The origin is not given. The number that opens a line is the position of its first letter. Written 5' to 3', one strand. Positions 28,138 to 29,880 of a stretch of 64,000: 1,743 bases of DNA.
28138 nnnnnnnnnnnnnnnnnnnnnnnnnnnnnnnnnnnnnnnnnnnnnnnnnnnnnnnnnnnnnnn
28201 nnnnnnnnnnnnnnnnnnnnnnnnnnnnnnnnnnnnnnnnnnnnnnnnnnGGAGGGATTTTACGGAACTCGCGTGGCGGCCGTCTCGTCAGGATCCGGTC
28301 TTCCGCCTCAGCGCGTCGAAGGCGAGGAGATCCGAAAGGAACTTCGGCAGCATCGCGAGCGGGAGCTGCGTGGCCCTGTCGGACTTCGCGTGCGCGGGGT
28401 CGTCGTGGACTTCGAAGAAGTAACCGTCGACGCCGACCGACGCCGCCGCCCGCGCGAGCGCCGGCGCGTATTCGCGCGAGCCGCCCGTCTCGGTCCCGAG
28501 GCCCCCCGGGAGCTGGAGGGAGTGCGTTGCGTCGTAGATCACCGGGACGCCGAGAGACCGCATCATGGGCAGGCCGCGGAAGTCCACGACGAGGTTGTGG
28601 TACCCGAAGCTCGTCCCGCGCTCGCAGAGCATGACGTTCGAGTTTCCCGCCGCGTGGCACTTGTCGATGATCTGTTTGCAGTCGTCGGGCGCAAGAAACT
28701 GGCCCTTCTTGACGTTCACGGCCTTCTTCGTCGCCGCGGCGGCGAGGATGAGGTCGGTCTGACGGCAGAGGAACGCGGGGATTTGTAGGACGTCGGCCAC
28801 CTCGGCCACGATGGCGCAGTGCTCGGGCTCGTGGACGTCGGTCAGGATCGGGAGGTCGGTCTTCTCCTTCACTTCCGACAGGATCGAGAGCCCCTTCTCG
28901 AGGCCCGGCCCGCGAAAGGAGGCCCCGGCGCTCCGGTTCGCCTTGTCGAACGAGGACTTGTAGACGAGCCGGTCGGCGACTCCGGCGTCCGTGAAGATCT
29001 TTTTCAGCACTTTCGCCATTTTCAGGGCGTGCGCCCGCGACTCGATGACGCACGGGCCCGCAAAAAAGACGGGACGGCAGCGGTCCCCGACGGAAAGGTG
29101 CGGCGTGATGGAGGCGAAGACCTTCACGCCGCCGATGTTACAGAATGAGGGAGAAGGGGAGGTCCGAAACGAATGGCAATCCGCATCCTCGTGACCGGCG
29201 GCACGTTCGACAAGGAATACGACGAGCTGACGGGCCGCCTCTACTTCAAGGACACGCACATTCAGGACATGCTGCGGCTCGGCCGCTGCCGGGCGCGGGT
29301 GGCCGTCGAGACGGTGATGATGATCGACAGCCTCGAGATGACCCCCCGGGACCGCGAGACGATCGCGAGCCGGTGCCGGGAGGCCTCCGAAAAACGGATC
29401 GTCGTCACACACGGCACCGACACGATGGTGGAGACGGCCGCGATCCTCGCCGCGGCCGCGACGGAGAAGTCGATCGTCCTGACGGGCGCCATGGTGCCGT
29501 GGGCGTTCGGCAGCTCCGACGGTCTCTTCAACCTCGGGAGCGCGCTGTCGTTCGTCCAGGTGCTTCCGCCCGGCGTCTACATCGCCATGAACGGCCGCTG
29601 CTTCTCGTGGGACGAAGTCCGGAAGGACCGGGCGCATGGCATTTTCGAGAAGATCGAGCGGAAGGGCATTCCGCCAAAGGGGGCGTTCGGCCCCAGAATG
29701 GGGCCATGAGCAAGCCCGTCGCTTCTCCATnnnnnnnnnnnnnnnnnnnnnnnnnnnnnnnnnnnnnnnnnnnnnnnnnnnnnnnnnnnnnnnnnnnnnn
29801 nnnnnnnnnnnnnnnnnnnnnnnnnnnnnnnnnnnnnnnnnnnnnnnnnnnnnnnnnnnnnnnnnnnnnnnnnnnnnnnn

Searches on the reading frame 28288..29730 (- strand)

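Call 58: search_protein_families(library=pfam, proteins=[window:28288-29730:-], max_evalue=0.0001)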
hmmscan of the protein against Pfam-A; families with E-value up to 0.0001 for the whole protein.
window:28288-29730:- (480 aa): 1 family
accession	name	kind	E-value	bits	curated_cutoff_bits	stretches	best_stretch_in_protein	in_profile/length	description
PF00793.26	DAHP_synth_1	-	5.9e-63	212.7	25.5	1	212-465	10-258/270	DAHP synthetase I family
